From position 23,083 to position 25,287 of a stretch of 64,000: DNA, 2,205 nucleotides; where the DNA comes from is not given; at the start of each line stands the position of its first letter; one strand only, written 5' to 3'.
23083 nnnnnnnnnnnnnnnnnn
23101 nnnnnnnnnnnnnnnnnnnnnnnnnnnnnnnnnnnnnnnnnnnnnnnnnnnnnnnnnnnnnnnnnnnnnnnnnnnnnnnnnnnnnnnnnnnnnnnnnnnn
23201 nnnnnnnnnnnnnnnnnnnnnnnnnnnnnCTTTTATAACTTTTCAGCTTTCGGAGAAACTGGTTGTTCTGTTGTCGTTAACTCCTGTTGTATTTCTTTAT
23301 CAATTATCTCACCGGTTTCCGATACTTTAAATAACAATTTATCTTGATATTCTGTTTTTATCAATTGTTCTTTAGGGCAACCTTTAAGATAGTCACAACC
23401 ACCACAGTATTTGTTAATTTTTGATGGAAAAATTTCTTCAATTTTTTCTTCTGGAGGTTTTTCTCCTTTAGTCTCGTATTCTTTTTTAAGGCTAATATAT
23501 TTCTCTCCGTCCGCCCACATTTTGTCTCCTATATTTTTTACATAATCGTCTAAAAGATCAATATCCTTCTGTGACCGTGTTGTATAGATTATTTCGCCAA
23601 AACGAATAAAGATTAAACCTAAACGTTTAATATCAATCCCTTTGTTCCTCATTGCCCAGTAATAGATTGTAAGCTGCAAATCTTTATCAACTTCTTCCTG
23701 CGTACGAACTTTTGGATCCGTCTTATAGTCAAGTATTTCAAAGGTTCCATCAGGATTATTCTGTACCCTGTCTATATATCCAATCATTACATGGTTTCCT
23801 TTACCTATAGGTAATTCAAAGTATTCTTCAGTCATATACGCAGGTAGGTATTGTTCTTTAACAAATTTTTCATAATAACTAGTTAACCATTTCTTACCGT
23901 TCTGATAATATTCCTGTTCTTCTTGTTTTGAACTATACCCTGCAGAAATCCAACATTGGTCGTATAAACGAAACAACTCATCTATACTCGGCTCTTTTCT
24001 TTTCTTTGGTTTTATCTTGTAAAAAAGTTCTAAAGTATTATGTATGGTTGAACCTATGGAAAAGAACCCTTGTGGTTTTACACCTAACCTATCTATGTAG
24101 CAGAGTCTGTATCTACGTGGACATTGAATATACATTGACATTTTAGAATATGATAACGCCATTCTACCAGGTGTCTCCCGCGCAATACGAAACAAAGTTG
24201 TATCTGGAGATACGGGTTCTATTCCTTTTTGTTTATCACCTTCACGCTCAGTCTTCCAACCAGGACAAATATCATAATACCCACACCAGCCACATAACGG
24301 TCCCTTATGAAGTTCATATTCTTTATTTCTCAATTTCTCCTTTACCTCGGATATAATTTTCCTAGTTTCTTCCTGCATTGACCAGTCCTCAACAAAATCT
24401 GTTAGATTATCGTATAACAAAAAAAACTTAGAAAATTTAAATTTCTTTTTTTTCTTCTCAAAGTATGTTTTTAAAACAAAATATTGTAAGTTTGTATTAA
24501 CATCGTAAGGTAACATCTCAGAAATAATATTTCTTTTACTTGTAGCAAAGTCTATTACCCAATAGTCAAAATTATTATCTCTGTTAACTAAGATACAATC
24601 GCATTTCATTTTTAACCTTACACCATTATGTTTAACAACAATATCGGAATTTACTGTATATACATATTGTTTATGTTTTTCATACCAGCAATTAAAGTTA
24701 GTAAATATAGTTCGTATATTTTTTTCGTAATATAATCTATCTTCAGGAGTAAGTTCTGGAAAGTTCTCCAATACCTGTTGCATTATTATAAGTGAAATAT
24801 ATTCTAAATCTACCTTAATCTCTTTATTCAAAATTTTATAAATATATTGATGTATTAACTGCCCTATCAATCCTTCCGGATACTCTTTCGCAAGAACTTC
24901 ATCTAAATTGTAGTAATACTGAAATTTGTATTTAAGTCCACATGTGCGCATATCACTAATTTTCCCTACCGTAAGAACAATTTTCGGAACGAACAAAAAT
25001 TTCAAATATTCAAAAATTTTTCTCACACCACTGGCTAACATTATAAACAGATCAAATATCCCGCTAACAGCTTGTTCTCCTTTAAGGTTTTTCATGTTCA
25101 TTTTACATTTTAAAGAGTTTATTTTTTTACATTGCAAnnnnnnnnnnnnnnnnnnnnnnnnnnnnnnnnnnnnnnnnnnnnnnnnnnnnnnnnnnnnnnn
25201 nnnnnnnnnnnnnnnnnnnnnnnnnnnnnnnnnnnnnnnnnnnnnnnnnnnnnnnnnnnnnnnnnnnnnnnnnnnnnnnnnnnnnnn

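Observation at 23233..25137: Tandem Cas4-like nuclease: degenerate N-terminal repeat (Lys lost) plus intact C-terminal repeat, each with its own Fe-S cluster motif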

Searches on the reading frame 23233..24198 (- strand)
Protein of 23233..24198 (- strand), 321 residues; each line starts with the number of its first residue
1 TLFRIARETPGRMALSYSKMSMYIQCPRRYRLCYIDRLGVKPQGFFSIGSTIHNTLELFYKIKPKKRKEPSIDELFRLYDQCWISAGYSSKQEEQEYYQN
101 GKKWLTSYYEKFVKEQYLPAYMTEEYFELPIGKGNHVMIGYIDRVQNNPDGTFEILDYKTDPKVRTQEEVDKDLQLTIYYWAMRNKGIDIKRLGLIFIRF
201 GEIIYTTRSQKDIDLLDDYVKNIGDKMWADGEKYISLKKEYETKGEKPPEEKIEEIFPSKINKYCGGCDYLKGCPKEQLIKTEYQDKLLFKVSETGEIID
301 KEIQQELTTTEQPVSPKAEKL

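Call 3: search_protein_families(library=pfam, proteins=[window:23233-24198:-], max_evalue=1)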
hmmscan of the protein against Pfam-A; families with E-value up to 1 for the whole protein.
window:23233-24198:- (321 aa): 2 families
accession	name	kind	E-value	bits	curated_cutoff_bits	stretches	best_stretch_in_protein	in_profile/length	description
PF12705.13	PDDEXK_1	-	5.1e-29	102.4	22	1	15-275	2-247/247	PD-(D/E)XK nuclease superfamily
PF01930.23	Cas_Cas4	-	0.0022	18.5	22.7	1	139-198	53-106/160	Domain of unknown function DUF83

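Call 4: search_protein_families(library=ncbifam, proteins=[window:23233-24198:-], max_evalue=1)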
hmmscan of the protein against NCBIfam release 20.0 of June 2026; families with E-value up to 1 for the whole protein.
window:23233-24198:- (321 aa): 3 families
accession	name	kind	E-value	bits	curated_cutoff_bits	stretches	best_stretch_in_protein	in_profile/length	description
TIGR02786.1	addB_alphas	equivalog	2.5e-06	25.9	486.5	1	47-187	789-931/1024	double-strand break repair protein AddB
TIGR00372.1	cas4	equivalog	1.3e-05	25.1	65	1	81-210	15-137/180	CRISPR-associated protein Cas4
TIGR03623.1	TIGR03623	subfamily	0.03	12.5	299.6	1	142-216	741-814/876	probable DNA repair protein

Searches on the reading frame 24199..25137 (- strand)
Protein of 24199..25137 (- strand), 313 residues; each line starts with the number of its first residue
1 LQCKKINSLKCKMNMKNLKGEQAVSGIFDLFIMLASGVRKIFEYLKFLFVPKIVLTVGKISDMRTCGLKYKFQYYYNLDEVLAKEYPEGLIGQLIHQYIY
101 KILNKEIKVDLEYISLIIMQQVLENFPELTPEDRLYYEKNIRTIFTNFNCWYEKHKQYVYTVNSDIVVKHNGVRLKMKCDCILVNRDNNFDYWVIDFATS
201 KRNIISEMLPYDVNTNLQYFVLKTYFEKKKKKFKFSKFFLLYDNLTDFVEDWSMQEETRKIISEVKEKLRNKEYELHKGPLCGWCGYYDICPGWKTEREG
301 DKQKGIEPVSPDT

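Call 3: search_protein_families(library=pfam, proteins=[window:24199-25137:-], max_evalue=1)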
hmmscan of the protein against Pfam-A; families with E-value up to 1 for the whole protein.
window:24199-25137:- (313 aa): 2 families
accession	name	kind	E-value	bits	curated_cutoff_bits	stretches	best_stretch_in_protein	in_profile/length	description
PF12705.13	PDDEXK_1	-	1.8e-12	48.2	22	1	55-292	2-247/247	PD-(D/E)XK nuclease superfamily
PF01930.23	Cas_Cas4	-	0.028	15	22.7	1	253-291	119-158/160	Domain of unknown function DUF83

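Call 4: search_protein_families(library=ncbifam, proteins=[window:24199-25137:-], max_evalue=1)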
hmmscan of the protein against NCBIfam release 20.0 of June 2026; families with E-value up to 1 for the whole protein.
window:24199-25137:- (313 aa): 1 family
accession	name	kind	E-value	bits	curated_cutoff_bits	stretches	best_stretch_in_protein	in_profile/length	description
TIGR00372.1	cas4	equivalog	4.9e-06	26.5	65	1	161-292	54-179/180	CRISPR-associated protein Cas4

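Call 62: predict_structure(alignment_id=A2)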
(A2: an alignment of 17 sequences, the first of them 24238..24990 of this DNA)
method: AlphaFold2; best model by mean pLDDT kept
length: 251 residues; sequences in the alignment: 17
mean_pLDDT: 90.8   pTM: 0.86
mean pLDDT of the five models: 90.8, 90.6, 90.2, 90.2, 89.3
residues with pLDDT >= 90: 190; 70-90: 48; 50-70: 10; < 50: 3
segments of 3 or more residues with pLDDT < 50: none
pLDDT, mean of each block of 10 residues (from residue 1): 78 91 89 75 96 95 94 94 95 97 96 95 92 86 96 90 93 96 96 97 95 93 89 80 74 50
secondary structure, 60 per line:
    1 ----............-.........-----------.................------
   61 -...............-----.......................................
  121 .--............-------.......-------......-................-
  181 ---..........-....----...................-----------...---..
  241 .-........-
elements in order: E5-7 H8-16 H18-26 H38-54 H62-76 H82-109 E110-121 E124-135 E143-149 H157-162 H164-179 E184-190 E195-198 H203-221 H243-250

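Call 64: fold_search(model_id=the predicted structure, library=pdb)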
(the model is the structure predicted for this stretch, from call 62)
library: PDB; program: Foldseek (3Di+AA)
matches with E <= 10: 483; with E <= 0.001: 33
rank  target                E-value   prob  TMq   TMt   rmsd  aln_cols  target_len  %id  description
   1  9np6_A                3.6e-11  1.00  0.64  0.21   5.2       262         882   14  Cryo-EM structure of AdnA(D934A)-AdnB(D1014A) in complex with AMPPNP and blunt end DNA (released 2025-03-19)
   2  9iab_A                1.7e-10  1.00  0.61  0.58   5.5       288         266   15  Structure of the Argonaute-associated Cas4 family protein 1 (ACE1) from Chroococcidiopsis thermalis (CtACE1) (released 2025-04-23)
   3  9iac_A                1.8e-10  1.00  0.58  0.55   6.0       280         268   14  Structure of the Argonaute-associated Cas4 family protein 1 (ACE1) from Microcystis aeruginosa (MaACE1) (released 2025-04-23)
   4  9iab_B                2.6e-10  1.00  0.59  0.56   5.8       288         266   16  Structure of the Argonaute-associated Cas4 family protein 1 (ACE1) from Chroococcidiopsis thermalis (CtACE1) (released 2025-04-23)
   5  9iac_B                5.1e-10  1.00  0.59  0.56   5.8       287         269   14  Structure of the Argonaute-associated Cas4 family protein 1 (ACE1) from Microcystis aeruginosa (MaACE1) (released 2025-04-23)
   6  7sjr_A                7.8e-10  1.00  0.67  0.22   4.4       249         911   12  Cryo-EM structure of AdnA-AdnB(W325A) in complex with DNA and AMPPNP (released 2021-12-22)
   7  6ppr_A                1.9e-09  1.00  0.62  0.22   5.4       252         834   14  Cryo-EM structure of AdnA(D934A)-AdnB(D1014A) in complex with AMPPNP and DNA (released 2019-11-20)
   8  6ppu_A                4.0e-09  1.00  0.62  0.30   5.2       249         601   12  Cryo-EM structure of AdnAB-AMPPNP-DNA complex (released 2019-11-20)
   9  6ppj_A                2.5e-08  1.00  0.57  0.19   5.4       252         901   11  Cryo-EM structure of AdnA(D934A)-AdnB(D1014A) in complex with AMPPNP (released 2019-11-20)
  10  4ceh_B                1.6e-06  1.00  0.57  0.16   6.4       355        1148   12  Crystal structure of AddAB with a forked DNA substrate (released 2014-03-12)
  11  3u44_B                2.8e-06  1.00  0.42  0.12  12.0       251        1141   15  Crystal structure of AddAB-DNA complex (released 2012-03-21)
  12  3u4q_B                3.0e-06  1.00  0.43  0.13  12.6       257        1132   14  Structure of AddAB-DNA complex at 2.8 angstroms (released 2012-03-21)
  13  5ean_A                3.4e-06  1.00  0.61  0.18   6.2       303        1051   13  Crystal structure of Dna2 in complex with a 5' overhang DNA (released 2015-11-18)
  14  5eax_A                6.5e-06  1.00  0.57  0.16   5.3       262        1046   12  Crystal structure of Dna2 in complex with an ssDNA (released 2015-11-18)
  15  5eaw_A                8.8e-06  1.00  0.60  0.18   6.4       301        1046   13  Crystal structure of Dna2 nuclease-helicase (released 2015-11-18)
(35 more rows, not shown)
